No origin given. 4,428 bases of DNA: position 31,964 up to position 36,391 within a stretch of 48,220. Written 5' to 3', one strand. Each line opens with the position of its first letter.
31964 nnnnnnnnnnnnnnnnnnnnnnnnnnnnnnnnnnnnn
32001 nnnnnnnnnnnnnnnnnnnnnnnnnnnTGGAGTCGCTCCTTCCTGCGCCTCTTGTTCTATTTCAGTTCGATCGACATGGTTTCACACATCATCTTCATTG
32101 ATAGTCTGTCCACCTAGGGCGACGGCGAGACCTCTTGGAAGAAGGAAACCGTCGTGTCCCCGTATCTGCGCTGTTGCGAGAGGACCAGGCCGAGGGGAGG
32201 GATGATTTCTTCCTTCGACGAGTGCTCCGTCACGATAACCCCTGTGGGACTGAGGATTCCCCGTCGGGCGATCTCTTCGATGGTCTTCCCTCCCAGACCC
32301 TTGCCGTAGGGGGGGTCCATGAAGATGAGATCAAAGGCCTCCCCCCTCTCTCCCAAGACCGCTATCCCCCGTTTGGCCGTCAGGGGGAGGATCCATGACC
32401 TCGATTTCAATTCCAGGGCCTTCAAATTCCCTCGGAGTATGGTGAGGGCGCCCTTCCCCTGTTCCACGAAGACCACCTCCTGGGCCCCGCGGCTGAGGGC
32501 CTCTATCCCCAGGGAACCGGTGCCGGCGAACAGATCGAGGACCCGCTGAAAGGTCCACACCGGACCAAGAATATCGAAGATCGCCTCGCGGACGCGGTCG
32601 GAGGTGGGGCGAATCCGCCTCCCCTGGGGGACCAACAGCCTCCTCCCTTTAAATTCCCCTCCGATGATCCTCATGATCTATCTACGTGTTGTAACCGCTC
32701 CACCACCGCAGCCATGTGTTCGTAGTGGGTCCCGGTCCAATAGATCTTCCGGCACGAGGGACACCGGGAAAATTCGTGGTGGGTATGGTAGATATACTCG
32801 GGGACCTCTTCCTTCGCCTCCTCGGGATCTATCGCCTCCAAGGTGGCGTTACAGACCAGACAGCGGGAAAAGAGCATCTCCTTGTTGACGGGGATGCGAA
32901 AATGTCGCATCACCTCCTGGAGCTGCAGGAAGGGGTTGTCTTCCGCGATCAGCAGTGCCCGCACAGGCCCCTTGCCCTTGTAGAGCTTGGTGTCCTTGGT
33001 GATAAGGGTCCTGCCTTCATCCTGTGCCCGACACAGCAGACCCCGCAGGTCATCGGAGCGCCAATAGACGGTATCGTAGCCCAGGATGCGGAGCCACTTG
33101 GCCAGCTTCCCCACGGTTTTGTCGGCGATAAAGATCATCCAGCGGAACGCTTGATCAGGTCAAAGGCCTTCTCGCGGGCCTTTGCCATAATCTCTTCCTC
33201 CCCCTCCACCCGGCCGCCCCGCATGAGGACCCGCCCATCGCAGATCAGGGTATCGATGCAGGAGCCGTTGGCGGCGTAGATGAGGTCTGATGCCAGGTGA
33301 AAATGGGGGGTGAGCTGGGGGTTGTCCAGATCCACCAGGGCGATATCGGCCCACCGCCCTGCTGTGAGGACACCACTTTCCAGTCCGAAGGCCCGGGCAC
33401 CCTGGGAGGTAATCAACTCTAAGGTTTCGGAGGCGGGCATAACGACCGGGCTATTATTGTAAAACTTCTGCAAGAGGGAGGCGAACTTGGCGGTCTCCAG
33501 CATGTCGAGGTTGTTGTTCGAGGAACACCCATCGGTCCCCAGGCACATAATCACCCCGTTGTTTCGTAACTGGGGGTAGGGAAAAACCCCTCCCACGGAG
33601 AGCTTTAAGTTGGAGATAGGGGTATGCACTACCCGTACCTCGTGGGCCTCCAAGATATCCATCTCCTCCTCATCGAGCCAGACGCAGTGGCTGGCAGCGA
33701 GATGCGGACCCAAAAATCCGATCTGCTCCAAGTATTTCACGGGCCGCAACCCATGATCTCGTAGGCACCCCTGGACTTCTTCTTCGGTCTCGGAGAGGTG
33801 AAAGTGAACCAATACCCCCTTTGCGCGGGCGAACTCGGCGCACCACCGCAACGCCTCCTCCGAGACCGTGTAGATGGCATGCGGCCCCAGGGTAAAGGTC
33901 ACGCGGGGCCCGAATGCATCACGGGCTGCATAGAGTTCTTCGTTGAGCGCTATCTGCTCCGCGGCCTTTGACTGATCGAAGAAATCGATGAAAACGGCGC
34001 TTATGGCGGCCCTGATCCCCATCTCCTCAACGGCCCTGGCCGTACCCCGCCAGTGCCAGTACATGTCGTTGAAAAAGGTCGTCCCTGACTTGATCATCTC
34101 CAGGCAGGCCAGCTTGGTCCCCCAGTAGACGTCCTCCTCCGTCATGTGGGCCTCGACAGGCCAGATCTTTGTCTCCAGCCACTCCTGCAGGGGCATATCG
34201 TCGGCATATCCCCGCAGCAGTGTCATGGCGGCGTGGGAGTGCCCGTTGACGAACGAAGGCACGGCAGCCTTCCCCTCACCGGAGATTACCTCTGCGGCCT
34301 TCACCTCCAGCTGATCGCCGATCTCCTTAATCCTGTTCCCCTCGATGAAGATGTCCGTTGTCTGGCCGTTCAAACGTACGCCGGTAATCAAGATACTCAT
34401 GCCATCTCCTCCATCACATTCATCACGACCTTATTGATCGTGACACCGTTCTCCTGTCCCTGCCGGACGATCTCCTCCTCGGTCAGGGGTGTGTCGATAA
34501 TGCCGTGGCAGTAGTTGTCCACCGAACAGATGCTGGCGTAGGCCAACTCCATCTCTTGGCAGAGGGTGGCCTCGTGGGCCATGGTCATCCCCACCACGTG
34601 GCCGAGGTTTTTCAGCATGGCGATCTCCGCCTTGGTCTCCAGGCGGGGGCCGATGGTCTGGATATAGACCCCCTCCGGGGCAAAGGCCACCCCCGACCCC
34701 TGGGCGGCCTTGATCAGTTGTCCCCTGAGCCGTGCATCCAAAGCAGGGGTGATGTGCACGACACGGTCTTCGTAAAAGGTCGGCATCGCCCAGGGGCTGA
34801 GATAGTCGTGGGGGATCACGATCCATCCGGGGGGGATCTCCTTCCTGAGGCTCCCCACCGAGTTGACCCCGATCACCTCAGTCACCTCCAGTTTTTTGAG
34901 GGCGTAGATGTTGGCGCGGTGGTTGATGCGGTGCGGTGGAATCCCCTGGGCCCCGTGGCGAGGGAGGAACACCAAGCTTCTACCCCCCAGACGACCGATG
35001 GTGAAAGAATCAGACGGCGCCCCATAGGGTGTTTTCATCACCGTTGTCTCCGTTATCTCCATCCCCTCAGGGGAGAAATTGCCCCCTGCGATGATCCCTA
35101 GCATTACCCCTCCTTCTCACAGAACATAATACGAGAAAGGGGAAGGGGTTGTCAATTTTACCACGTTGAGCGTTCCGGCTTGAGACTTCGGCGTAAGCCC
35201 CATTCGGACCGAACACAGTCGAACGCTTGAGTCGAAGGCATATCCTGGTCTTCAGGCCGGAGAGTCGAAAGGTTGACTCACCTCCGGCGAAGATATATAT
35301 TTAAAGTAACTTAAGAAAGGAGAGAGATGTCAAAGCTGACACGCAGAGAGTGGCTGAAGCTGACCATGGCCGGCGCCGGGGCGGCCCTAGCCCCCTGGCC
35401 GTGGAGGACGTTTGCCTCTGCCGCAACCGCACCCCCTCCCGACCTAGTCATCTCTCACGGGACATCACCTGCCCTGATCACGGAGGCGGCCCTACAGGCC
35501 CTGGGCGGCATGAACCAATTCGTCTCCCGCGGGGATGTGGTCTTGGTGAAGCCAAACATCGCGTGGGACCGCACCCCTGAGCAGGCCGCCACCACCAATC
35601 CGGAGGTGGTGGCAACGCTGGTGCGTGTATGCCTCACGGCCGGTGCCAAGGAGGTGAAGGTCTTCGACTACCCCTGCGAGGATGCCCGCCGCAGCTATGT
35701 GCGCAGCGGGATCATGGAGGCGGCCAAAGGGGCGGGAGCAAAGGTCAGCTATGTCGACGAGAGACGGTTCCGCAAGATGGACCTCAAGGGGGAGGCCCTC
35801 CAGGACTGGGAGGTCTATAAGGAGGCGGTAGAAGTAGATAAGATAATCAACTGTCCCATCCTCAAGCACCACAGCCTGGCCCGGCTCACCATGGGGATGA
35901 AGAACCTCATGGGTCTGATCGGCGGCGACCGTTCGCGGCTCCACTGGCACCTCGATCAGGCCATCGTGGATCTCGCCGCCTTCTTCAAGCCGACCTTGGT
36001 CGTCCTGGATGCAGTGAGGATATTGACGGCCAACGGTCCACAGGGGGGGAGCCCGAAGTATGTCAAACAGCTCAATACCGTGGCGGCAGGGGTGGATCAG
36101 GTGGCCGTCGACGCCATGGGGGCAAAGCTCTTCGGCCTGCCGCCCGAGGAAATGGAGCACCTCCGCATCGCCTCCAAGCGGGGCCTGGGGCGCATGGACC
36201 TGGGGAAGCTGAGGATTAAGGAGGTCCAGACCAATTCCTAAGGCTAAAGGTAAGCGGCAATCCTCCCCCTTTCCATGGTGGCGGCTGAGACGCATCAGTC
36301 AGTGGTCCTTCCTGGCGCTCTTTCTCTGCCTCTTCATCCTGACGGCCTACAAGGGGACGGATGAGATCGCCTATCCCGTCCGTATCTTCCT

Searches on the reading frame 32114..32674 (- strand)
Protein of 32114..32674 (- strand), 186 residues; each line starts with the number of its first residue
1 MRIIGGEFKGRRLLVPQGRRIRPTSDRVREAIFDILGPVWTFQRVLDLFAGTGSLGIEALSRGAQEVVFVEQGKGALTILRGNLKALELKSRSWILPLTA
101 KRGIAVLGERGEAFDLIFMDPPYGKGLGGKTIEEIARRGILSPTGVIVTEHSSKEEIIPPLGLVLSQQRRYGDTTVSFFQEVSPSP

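Call 92: search_protein_families(library=pfam, proteins=[window:32114-32674:-], max_evalue=0.001)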
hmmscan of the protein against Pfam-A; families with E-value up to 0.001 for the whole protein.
window:32114-32674:- (186 aa): 2 families
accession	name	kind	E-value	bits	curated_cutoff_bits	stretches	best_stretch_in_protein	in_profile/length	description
PF03602.21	Cons_hypoth95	-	2.3e-54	184.3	24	1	1-180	1-182/182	Conserved hypothetical protein 95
PF05175.20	MTS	-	1.3e-06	28.6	23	1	42-131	32-118/170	Methyltransferase small domain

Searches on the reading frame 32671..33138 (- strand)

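Call 92: search_protein_families(library=pfam, proteins=[window:32671-33138:-], max_evalue=0.001)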
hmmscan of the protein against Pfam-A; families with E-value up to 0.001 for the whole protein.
window:32671-33138:- (155 aa): 1 family
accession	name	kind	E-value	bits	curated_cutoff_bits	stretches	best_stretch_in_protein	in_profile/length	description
PF01927.22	Mut7-C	-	1.6e-43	148.8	23.3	1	3-145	3-145/146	Mut7-C RNAse domain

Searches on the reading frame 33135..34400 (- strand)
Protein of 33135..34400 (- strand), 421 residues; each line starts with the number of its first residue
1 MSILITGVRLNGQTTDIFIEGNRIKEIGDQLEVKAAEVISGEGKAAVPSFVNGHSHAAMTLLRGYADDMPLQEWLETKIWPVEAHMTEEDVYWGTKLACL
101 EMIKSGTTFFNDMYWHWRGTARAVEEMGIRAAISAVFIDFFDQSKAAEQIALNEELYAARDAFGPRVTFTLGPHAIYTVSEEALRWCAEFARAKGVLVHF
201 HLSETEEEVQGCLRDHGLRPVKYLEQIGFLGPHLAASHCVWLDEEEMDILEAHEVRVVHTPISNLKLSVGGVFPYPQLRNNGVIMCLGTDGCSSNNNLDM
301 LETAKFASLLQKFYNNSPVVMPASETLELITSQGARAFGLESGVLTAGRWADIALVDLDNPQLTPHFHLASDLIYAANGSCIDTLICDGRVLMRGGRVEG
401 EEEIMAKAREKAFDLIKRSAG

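Call 92: search_protein_families(library=pfam, proteins=[window:33135-34400:-], max_evalue=0.001)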
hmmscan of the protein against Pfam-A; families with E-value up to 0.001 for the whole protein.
window:33135-34400:- (421 aa): 2 families
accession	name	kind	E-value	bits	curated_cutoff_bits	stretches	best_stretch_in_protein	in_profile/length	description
PF01979.26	Amidohydro_1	-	1.3e-68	232.2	25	1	46-391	2-344/345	Amidohydrolase family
PF07969.17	Amidohydro_3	-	6.7e-13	49.4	29.7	1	174-391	254-470/472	Amidohydrolase family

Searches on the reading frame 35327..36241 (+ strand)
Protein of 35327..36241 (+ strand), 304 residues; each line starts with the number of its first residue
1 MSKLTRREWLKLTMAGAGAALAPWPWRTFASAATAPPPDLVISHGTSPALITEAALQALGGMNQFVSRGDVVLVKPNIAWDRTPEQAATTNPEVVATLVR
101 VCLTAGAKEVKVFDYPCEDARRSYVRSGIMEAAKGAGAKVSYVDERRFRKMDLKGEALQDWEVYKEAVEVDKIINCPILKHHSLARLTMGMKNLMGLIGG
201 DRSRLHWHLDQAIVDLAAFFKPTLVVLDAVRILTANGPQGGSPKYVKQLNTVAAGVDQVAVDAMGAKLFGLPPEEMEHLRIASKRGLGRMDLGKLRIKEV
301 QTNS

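Call 6: search_protein_families(library=pfam, proteins=[window:35327-36241:+], max_evalue=0.01)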
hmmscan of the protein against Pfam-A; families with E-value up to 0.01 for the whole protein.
window:35327-36241:+ (304 aa): 1 family
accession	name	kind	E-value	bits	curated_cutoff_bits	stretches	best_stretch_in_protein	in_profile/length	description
PF04015.17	DUF362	-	1.7e-54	185.4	24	1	72-266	1-199/200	Domain of unknown function (DUF362)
